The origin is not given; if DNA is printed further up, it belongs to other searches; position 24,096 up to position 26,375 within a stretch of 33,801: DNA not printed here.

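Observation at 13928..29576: Six intergenic copies of one 20-bp palindromic operator-like motif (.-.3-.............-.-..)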

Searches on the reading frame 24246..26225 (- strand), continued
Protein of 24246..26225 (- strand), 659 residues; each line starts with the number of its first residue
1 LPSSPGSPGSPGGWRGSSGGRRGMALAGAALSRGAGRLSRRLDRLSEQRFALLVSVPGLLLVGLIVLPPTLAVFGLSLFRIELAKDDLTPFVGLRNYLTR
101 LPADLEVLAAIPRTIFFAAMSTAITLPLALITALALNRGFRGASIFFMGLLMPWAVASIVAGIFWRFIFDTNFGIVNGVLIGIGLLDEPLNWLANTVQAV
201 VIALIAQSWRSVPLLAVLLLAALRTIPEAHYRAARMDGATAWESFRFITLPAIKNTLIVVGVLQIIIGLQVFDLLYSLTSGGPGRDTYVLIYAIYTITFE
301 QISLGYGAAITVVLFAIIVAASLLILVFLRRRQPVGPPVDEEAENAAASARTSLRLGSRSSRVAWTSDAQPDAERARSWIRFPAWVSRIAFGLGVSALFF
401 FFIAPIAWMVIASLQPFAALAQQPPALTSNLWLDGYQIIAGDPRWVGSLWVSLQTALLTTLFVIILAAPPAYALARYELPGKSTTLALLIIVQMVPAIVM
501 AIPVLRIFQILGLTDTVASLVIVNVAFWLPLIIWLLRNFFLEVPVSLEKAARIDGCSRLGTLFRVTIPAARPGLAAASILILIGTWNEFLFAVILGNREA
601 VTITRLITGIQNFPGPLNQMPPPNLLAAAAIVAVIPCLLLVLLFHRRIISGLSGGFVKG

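Call 41: search_protein_families(library=ncbifam, proteins=[L049:10733-11833:+, L049:7592-8821:-, L049:5396-6568:-, L049:8830-9750:-, L049:6572-7582:-, L049:4629-5399:-, L049:2437-3237:-, L049:18893-19606:-, L049:19650-20408:-, L049:10001-10696:+], max_evalue=1e-10)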
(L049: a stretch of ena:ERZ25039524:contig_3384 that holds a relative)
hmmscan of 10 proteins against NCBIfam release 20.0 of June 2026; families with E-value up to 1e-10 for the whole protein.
L049:10733-11833:+ (366 aa): 9 families
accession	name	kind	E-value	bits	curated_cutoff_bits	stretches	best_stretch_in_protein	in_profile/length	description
NF047820.1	TalGalacDh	equivalog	7.3e-38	130.4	500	1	78-359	99-361/371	L-talarate/galactarate dehydratase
NF010624.0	PRK14017.1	equivalog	4.4e-35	121.5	311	1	28-362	13-360/382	galactonate dehydratase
NF040866.1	AraD_Arch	equivalog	1.6e-30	106.3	650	1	79-360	96-367/372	arabinonate dehydratase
TIGR02534.1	mucon_cyclo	subfamily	3.5e-27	95.4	334.95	1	13-363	12-366/368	muconate/chloromuconate family cycloisomerase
NF040790.2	glucon_galact_dh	equivalog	1.1e-25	90.4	750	1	86-364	93-371/390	bifunctional D-gluconate/D-galactonate dehydratase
NF011968.0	PRK15440.1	equivalog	1.6e-21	76.7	393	1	76-356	115-385/395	L-rhamnonate dehydratase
NF043051.1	ManoateDhtManD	equivalog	5.2e-17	61.7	550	0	191-361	219-382/403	D-mannonate dehydratase ManD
NF011654.0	PRK15072.1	subfamily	9.7e-15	54.3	430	0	191-360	220-382/404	D-galactonate dehydratase family protein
NF042940.1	racemase_DgcA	equivalog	3e-11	43.1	400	1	17-299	13-284/323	N-acetyl-D-Glu racemase DgcA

L049:7592-8821:- (409 aa): 9 families
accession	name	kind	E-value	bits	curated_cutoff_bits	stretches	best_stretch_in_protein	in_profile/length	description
NF010624.0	PRK14017.1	equivalog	2.7e-53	181.4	311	2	197-397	158-358/382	galactonate dehydratase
NF040790.2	glucon_galact_dh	equivalog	1.6e-48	165.5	750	1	31-402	25-372/390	bifunctional D-gluconate/D-galactonate dehydratase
NF043051.1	ManoateDhtManD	equivalog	1.9e-48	165.3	550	1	34-404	20-388/403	D-mannonate dehydratase ManD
NF040866.1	AraD_Arch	equivalog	2.7e-46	158.3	650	2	200-398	177-368/372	arabinonate dehydratase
NF011654.0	PRK15072.1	subfamily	3e-44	151.5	430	1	33-406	19-391/404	D-galactonate dehydratase family protein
NF047820.1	TalGalacDh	equivalog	7.4e-38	130.4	500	1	204-394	184-359/371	L-talarate/galactarate dehydratase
NF011968.0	PRK15440.1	equivalog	1.8e-30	106.1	393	2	196-401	189-393/395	L-rhamnonate dehydratase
TIGR02534.1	mucon_cyclo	subfamily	4.5e-24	85.2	334.95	1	198-397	169-363/368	muconate/chloromuconate family cycloisomerase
NF043002.1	HProlDhtase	equivalog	2.4e-16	59.6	500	0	204-390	175-353/366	cis-3-hydroxy-L-proline dehydratase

L049:5396-6568:- (390 aa): 9 families
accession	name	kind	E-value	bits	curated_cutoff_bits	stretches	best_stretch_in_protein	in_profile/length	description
NF040790.2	glucon_galact_dh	equivalog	1.4e-35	122.9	750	1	37-380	23-374/390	bifunctional D-gluconate/D-galactonate dehydratase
NF040866.1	AraD_Arch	equivalog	3.7e-35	121.6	650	1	97-376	103-370/372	arabinonate dehydratase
NF047820.1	TalGalacDh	equivalog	1.5e-34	119.5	500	1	41-369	40-358/371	L-talarate/galactarate dehydratase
NF010624.0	PRK14017.1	equivalog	1.8e-34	119.5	311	1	39-378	15-363/382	galactonate dehydratase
TIGR02534.1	mucon_cyclo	subfamily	1.3e-26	93.6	334.95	1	31-374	21-364/368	muconate/chloromuconate family cycloisomerase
NF043051.1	ManoateDhtManD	equivalog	3.1e-21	75.7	550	1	174-376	190-384/403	D-mannonate dehydratase ManD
NF011654.0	PRK15072.1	subfamily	1.7e-19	70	430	1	173-377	190-386/404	D-galactonate dehydratase family protein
NF011968.0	PRK15440.1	equivalog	1.1e-14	54.1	393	1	97-301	125-322/395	L-rhamnonate dehydratase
TIGR01927.1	menC_gam_Gplu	equivalog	6.1e-11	42.2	130.55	0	42-320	26-285/307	o-succinylbenzoate synthase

L049:8830-9750:- (306 aa): 4 families
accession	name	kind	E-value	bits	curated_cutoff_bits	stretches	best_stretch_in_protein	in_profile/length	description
TIGR03966.1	actino_HemFlav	equivalog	3.2e-56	190.7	470.85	2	156-295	231-369/385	pre-mycofactocin synthase MftD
NF008398.0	PRK11197.1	subfamily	3.9e-49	167.4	376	2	160-302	233-376/381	L-lactate dehydrogenase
TIGR02708.1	L_lactate_ox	equivalog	6.4e-48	163.6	645.5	1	3-289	47-346/367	L-lactate oxidase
NF033901.1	L_lactate_LldD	exception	8.2e-43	146.9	550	2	159-292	232-366/377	FMN-dependent L-lactate dehydrogenase LldD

L049:6572-7582:- (336 aa): 18 families
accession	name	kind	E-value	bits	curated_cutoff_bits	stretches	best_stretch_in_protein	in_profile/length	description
NF041369.1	Dhydh_Halo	equivalog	2.4e-50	171.5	400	1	42-330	34-304/305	D-2-hydroxyacid dehydrogenase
NF005069.0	PRK06487.1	equivalog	1.3e-37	129.6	448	2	214-326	199-316/320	2-hydroxyacid dehydrogenase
NF005387.0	PRK06932.1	equivalog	2.4e-33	115.5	492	1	213-321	195-310/314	2-hydroxyacid dehydrogenase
NF009714.1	PRK13243.1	equivalog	4.3e-31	108.5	455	1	91-324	91-316/332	glyoxylate reductase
TIGR01327.1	PGDH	equivalog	1.5e-29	103.1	454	1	105-325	100-305/525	phosphoglycerate dehydrogenase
NF008759.0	PRK11790.1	equivalog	3.3e-28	98.5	404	1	209-320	198-316/410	phosphoglycerate dehydrogenase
NF011938.0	PRK15409.1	equivalog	3.1e-26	92.1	492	1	102-315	101-300/324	glyoxylate/hydroxypyruvate reductase GhrB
NF006263.0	PRK08410.1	equivalog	3.6e-25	89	389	1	214-323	195-309/311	D-2-hydroxyacid dehydrogenase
NF005027.0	PRK06436.1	equivalog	4e-25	88.6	261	1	68-325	51-284/303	2-hydroxyacid dehydrogenase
NF012013.0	PRK15469.1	equivalog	1.8e-21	76.5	403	1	99-336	94-312/312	glyoxylate/hydroxypyruvate reductase GhrA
NF001309.0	PRK00257.1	equivalog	1e-19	70.8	434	1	141-307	111-261/379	4-phosphoerythronate dehydrogenase PdxB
NF000492.1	vanH_gen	exception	3.9e-18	65.6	540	1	213-317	187-304/312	D-lactate dehydrogenase VanH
NF005750.0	PRK07574.1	equivalog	1.6e-16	60.4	329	1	211-325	244-361/386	NAD-dependent formate dehydrogenase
NF000371.1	vanH_Agroup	exception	7.4e-14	51.7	700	1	214-310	193-302/322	VanH-A/VanH-Pt family D-lactate dehydrogenase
NF000128.1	vanH-Sc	exception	1.5e-13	50.6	650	1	123-281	138-276/337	D-lactate dehydrogenase VanH-Sc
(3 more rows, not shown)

L049:4629-5399:- (256 aa): 0 families

L049:2437-3237:- (266 aa): 4 families
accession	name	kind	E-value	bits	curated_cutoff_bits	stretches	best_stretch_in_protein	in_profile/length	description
TIGR02311.1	HpaI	equivalog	7.4e-41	140.2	368.8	1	10-248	6-242/249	4-hydroxy-2-oxoheptanedioate aldolase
NF007849.0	PRK10558.1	equivalog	8e-35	120.5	393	1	9-246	12-246/256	2-dehydro-3-deoxyglucarate aldolase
TIGR03239.1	GarL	equivalog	1.2e-33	116.8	406.75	1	13-246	9-239/249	2-dehydro-3-deoxyglucarate aldolase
NF007521.0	PRK10128.1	equivalog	2.4e-25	89.6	441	1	4-253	6-253/267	2-keto-3-deoxy-L-rhamnonate aldolase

L049:18893-19606:- (237 aa): 0 families

L049:19650-20408:- (252 aa): 2 families
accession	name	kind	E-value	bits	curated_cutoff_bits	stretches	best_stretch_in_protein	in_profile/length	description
NF004850.0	PRK06201.1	subfamily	5.6e-18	65.2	231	1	10-207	18-200/222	hypothetical protein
NF006093.0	PRK08245.1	subfamily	4.2e-17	62.4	208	1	48-206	44-207/240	hypothetical protein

L049:10001-10696:+ (231 aa): 3 families
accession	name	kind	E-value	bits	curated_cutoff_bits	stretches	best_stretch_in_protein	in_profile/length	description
TIGR03338.1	phnR_burk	equivalog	4.1e-33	114.8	271.5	1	23-224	20-212/212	phosphonate utilization associated transcriptional regulator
NF003011.0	PRK03837.1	subfamily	1.4e-15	57.6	260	0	82-224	101-232/241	transcriptional regulator NanR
NF008504.0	PRK11414.1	equivalog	7.6e-15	55.2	225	1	22-145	19-142/221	GntR family transcriptional regulator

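Call 50: search_protein_families(library=pfam, proteins=[L002:2735-3424:+, L049:10001-10693:+, L025:6001-6654:+, L024:6001-6627:+], max_evalue=0.001)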
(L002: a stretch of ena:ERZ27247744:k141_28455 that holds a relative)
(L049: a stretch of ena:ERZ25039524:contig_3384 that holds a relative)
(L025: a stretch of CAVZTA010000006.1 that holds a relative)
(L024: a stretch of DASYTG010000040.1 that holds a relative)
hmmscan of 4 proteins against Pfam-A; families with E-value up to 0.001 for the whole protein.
L002:2735-3424:+ (230 aa): 2 families
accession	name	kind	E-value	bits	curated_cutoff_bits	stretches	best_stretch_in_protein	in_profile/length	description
PF07729.17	FCD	-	1.3e-21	77.8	24.3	1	88-219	2-124/125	FCD domain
PF00392.27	GntR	-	2.5e-14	53.1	27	1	18-77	4-64/64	Bacterial regulatory proteins, gntR family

L049:10001-10693:+ (231 aa): 3 families
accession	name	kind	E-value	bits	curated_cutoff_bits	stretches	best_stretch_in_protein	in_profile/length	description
PF07729.17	FCD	-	5.1e-23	82.3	24.3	1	88-219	2-124/125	FCD domain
PF00392.27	GntR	-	2e-15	56.6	27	1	19-77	5-64/64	Bacterial regulatory proteins, gntR family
PF13412.12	HTH_24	-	4.2e-05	23.5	21.9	1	43-68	23-48/48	Winged helix-turn-helix DNA-binding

L025:6001-6654:+ (218 aa): 4 families
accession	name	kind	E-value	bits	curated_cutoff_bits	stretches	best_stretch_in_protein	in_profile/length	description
PF07729.17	FCD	-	2.8e-25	89.6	24.3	1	85-211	2-123/125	FCD domain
PF00392.27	GntR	-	3.4e-15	55.9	27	1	13-74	2-64/64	Bacterial regulatory proteins, gntR family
PF01325.25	Fe_dep_repress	-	1.2e-05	25.9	26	1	32-72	20-60/60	Iron dependent repressor, N-terminal DNA binding domain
PF13412.12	HTH_24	-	6.3e-05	22.9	21.9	1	38-65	21-48/48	Winged helix-turn-helix DNA-binding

L024:6001-6627:+ (209 aa): 4 families
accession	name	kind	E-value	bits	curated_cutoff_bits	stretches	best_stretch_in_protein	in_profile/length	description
PF07729.17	FCD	-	2e-24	86.8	24.3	1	83-209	2-123/125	FCD domain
PF00392.27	GntR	-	2.9e-16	59.3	27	1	11-72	2-64/64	Bacterial regulatory proteins, gntR family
PF13412.12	HTH_24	-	2.5e-05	24.2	21.9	1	21-63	7-48/48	Winged helix-turn-helix DNA-binding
PF01325.25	Fe_dep_repress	-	8.4e-05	23.1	26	1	34-70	24-60/60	Iron dependent repressor, N-terminal DNA binding domain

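Call 52: find_encoding_contigs(protein=P0120, flank=10000, max_places=1)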
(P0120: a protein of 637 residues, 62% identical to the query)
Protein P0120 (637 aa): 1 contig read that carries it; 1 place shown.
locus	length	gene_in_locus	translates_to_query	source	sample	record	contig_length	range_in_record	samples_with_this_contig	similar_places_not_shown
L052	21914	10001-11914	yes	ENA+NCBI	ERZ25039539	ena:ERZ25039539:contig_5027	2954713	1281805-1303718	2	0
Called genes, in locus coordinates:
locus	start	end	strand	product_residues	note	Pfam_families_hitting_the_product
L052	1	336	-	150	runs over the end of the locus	PF01042:Ribonuc_L-PSP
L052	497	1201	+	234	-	PF00392:GntR, PF13412:HTH_24 (weak), PF07729:FCD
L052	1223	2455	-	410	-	PF01979:Amidohydro_1, PF07969:Amidohydro_3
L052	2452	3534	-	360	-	PF00266:Aminotran_5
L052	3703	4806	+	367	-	PF00005:ABC_tran, PF13304:AAA_21 (faint), PF17912:OB_MalK (weak)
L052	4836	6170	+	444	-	PF00202:Aminotran_3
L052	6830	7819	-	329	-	PF00389:2-Hacid_dh, PF02826:2-Hacid_dh_C, PF03446:NAD_binding_2 (weak)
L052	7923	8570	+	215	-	PF01243:PNPOx_N (weak)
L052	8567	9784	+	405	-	PF01979:Amidohydro_1, PF07969:Amidohydro_3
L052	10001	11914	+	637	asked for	PF00528:BPD_transp_1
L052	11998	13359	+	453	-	-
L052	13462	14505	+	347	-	-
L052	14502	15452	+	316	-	PF00701:DHDPS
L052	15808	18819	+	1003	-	PF02837:Glyco_hydro_2_N, PF22666:Glyco_hydro_2_N2 (faint), PF00703:Glyco_hydro_2, PF02836:Glyco_hydro_2_C, PF16353:LacZ_4, PF02929:Bgal_small_N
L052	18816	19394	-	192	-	-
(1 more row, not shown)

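Call 53: find_encoding_contigs(protein=P0091, flank=10000, max_places=1)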
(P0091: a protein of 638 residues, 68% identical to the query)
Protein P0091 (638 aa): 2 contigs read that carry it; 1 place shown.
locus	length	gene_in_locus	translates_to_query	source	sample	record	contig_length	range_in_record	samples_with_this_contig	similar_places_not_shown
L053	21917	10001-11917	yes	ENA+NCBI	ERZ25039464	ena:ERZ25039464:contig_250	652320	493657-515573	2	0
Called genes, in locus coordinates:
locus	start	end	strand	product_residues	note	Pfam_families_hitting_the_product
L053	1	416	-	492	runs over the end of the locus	PF00171:Aldedh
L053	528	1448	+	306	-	PF00296:Bac_luciferase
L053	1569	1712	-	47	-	-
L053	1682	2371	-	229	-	-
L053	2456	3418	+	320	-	PF00389:2-Hacid_dh, PF02826:2-Hacid_dh_C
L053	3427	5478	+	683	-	PF00701:DHDPS, PF01408:GFO_IDH_MocA, PF02894:GFO_IDH_MocA_C (weak), PF22725:GFO_IDH_MocA_C3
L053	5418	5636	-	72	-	PF00583:Acetyltransf_1 (faint), PF13508:Acetyltransf_7 (weak), PF13527:Acetyltransf_9 (weak)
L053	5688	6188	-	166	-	-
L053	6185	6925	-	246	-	-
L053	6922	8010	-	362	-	PF02746:MR_MLE_N (weak), PF13378:MR_MLE_C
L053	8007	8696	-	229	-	PF00392:GntR, PF07729:FCD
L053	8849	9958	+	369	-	PF00005:ABC_tran, PF08402:TOBE_2 (weak)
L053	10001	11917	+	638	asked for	PF00528:BPD_transp_1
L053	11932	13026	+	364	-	PF01717:Meth_synt_2, PF08267:Meth_synt_1 (weak)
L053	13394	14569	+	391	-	PF01547:SBP_bac_1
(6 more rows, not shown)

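Call 66: predict_structure(alignment_id=A2)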
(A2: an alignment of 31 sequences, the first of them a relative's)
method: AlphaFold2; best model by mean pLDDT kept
length: 231 residues; sequences in the alignment: 31
mean_pLDDT: 83.4   pTM: 0.67
mean pLDDT of the five models: 83.4, 82.7, 81.8, 80.3, 79.9
residues with pLDDT >= 90: 105; 70-90: 87; 50-70: 20; < 50: 19
segments of 3 or more residues with pLDDT < 50: 1-11, 169-176
pLDDT, mean of each block of 10 residues (from residue 1): 40 70 80 85 89 92 88 82 79 94 96 98 94 89 94 82 60 52 86 96 98 96 81 61
secondary structure, 60 per line:
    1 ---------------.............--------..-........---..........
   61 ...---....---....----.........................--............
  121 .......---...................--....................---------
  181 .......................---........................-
elements in order: H16-28 H40-47 H51-63 E67-70 E74-77 H82-106 H109-127 H131-149 H152-171 H181-203 H207-230
